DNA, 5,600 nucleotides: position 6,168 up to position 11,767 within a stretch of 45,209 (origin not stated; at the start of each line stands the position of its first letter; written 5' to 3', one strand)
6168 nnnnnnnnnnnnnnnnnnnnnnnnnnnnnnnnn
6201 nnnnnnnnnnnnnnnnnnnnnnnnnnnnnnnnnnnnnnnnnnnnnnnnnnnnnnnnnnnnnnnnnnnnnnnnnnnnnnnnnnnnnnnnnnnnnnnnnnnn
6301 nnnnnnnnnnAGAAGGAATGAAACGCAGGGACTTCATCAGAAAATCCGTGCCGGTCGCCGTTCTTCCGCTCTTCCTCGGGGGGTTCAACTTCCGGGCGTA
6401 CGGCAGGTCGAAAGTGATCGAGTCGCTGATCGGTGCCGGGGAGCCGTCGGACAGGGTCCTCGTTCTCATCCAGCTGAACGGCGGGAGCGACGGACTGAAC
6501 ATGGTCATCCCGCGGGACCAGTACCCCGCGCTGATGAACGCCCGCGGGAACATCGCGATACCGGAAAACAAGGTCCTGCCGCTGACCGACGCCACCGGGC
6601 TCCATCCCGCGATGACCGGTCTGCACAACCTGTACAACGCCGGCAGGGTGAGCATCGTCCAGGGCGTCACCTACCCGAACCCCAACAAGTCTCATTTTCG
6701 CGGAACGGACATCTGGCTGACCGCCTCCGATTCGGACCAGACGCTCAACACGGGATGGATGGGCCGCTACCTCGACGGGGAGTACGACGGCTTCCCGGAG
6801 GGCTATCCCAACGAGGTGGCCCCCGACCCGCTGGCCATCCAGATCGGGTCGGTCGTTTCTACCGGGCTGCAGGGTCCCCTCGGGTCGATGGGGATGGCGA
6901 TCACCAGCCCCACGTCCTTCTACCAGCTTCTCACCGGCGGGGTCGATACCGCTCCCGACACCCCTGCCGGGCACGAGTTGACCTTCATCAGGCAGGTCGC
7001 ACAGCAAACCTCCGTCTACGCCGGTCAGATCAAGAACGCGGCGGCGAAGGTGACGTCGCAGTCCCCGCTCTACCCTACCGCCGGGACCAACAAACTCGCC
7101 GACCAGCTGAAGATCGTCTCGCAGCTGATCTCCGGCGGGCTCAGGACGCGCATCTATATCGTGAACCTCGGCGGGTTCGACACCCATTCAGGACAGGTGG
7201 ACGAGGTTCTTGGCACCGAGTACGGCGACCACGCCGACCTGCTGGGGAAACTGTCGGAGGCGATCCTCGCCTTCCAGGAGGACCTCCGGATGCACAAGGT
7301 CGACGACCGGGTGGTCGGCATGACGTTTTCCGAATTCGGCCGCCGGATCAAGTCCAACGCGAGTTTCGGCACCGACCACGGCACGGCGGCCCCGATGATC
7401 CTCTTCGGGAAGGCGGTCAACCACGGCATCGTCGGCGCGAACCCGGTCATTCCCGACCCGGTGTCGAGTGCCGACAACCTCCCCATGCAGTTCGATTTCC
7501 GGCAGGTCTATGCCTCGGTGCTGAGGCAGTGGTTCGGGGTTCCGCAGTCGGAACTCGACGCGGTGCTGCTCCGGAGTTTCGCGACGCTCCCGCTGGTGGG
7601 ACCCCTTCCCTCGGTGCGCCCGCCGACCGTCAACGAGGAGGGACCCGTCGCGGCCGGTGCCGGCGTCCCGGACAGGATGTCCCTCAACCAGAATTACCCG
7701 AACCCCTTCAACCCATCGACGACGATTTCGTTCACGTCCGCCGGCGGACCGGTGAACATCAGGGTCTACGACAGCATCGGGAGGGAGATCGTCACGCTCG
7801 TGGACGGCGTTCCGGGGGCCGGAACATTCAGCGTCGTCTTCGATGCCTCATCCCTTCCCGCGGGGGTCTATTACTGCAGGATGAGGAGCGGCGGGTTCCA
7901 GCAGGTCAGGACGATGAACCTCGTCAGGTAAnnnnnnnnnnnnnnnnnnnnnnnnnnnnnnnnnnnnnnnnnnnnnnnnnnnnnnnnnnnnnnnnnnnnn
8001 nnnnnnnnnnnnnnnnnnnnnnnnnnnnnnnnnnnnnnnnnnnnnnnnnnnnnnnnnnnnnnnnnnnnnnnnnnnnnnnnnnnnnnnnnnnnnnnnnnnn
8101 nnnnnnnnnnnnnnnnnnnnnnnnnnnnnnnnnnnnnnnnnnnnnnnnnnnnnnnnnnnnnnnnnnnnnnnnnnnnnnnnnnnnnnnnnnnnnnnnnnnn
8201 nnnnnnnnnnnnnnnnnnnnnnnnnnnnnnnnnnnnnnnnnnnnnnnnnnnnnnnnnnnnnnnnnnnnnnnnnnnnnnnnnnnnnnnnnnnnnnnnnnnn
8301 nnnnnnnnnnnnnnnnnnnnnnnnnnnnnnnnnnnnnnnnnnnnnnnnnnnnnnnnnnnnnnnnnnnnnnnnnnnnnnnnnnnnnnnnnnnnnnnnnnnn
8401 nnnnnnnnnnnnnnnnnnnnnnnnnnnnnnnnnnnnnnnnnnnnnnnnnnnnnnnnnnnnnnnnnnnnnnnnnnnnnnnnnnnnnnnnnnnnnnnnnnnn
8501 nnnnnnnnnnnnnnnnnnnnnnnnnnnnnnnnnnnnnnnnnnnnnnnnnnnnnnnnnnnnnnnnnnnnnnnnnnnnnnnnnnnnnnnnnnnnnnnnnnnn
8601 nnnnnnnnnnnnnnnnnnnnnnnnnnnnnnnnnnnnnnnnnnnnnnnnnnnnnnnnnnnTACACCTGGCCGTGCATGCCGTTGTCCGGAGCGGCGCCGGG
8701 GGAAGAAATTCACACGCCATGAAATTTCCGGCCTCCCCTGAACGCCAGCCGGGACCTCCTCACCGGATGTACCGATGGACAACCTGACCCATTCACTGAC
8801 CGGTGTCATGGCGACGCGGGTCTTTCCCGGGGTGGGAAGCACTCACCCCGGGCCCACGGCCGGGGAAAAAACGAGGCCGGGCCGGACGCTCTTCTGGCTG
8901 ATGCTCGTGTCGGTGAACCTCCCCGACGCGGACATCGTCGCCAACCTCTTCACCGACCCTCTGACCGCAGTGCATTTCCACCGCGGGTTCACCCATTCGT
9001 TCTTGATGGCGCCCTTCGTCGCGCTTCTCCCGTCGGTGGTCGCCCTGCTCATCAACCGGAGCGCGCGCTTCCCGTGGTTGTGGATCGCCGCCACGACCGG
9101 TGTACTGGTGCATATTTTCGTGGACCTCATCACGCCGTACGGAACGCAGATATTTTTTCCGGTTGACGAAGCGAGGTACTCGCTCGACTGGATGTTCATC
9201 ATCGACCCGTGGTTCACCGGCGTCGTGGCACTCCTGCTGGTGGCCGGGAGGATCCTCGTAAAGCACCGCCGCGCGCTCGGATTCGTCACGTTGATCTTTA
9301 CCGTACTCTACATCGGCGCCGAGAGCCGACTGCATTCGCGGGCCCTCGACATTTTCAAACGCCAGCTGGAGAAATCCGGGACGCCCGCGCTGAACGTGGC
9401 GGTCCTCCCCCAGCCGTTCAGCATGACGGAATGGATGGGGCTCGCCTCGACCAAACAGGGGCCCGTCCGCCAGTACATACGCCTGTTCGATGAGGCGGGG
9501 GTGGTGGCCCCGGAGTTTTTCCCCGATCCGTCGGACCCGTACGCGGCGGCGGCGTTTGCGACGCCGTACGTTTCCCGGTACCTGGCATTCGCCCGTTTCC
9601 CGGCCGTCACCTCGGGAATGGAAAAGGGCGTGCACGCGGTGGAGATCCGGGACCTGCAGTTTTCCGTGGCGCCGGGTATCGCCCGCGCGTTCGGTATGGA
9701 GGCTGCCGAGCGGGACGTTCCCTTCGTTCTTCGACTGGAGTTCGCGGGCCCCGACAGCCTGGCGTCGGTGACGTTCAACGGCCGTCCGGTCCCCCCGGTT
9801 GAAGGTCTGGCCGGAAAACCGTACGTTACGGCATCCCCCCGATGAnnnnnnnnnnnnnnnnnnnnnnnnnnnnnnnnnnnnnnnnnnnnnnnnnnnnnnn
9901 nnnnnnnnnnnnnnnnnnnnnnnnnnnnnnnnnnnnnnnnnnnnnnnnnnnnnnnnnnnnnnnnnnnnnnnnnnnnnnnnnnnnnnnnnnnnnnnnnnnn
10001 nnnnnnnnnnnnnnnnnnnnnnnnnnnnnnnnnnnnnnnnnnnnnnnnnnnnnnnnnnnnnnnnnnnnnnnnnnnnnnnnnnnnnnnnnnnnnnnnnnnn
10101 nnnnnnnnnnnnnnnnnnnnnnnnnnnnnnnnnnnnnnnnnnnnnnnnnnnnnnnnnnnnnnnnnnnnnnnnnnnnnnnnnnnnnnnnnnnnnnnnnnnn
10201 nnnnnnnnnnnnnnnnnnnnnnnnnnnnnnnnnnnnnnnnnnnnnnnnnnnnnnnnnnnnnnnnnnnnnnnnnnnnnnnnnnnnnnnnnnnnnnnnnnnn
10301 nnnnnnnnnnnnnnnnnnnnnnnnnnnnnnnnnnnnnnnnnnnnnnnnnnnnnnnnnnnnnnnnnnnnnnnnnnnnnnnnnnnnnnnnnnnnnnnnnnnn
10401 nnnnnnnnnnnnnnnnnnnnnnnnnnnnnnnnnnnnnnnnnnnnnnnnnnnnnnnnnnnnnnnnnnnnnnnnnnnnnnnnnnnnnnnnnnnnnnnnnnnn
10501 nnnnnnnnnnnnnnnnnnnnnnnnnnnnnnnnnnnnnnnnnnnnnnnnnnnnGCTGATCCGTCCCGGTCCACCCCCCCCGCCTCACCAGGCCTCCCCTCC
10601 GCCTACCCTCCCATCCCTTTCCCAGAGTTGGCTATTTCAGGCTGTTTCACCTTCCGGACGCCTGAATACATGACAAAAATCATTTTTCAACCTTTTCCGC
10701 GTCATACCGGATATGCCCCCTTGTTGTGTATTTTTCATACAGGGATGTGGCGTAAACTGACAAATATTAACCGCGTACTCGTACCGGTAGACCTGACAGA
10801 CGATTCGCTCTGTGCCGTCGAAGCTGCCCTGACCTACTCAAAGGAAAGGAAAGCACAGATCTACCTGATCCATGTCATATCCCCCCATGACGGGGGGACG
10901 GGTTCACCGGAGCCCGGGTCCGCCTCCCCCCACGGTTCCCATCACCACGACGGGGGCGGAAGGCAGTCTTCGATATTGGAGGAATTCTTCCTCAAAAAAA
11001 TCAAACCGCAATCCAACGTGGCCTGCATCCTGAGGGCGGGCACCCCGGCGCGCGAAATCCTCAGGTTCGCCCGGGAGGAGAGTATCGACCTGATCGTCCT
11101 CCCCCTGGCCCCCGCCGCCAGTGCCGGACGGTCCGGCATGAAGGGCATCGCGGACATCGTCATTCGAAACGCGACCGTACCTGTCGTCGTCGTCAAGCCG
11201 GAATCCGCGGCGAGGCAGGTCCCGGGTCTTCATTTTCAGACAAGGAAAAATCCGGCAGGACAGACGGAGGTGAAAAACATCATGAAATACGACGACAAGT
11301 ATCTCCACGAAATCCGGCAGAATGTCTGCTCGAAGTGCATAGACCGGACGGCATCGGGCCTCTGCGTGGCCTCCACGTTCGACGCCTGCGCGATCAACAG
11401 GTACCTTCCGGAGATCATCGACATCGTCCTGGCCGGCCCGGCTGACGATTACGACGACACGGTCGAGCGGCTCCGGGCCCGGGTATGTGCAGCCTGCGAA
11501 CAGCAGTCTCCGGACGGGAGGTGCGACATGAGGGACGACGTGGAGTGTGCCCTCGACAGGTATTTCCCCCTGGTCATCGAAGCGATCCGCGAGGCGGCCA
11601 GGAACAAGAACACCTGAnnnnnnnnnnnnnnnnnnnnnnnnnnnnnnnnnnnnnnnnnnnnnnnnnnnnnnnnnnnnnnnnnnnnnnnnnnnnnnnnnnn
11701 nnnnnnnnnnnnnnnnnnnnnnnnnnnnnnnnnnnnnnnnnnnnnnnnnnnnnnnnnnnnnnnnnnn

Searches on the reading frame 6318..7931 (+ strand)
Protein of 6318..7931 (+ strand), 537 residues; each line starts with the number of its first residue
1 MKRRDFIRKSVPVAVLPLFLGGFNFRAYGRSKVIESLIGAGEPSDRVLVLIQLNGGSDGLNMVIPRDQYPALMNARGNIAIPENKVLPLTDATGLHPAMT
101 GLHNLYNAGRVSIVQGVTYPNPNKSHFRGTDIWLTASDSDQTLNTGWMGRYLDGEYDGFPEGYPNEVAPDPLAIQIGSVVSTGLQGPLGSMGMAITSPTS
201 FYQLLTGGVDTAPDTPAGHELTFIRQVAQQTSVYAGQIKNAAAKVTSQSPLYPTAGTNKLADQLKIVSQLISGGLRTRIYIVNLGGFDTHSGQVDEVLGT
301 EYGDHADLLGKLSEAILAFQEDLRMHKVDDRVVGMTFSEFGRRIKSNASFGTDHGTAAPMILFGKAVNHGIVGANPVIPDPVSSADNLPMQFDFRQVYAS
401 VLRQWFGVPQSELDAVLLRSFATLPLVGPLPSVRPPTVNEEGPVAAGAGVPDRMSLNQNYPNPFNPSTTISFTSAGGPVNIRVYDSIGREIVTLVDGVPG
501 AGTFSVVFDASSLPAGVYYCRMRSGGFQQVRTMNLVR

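Call 40: search_protein_families(library=pfam, proteins=[window:6318-7931:+], max_evalue=0.0001)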
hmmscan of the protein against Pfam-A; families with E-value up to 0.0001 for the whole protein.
window:6318-7931:+ (537 aa): 2 families
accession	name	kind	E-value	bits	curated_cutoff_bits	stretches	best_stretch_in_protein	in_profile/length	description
PF07394.17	DUF1501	-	1.1e-14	54.8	27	1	277-412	244-385/390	Protein of unknown function (DUF1501)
PF18962.6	Por_Secre_tail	-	7.1e-08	33.1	27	1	460-529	2-69/75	Secretion system C-terminal sorting domain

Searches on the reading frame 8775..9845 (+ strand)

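Call 40: search_protein_families(library=pfam, proteins=[window:8775-9845:+], max_evalue=0.0001)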
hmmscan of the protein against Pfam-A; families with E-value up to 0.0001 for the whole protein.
window:8775-9845:+ (356 aa): 1 family
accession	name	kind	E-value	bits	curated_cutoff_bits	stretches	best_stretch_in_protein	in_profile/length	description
PF04307.19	YdjM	-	4.5e-32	111.4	29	1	1-183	1-169/176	YdjM inner membrane protein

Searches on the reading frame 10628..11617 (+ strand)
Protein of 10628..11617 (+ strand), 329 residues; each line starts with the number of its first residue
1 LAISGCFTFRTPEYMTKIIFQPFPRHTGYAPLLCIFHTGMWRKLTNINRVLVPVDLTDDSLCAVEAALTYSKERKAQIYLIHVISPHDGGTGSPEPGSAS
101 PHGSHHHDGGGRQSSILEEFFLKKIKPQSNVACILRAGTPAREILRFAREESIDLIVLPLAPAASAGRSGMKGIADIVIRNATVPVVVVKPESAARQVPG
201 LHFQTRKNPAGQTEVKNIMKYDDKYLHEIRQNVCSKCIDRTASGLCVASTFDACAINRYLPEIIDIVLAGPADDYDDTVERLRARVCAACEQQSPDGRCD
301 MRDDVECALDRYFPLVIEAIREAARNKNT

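Call 40: search_protein_families(library=pfam, proteins=[window:10628-11617:+], max_evalue=0.0001)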
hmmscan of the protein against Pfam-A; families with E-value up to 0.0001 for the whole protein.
window:10628-11617:+ (329 aa): 1 family
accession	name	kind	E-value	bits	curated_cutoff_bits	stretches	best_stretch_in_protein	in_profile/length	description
PF00582.32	Usp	-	1e-16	62.2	24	1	48-190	3-141/141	Universal stress protein family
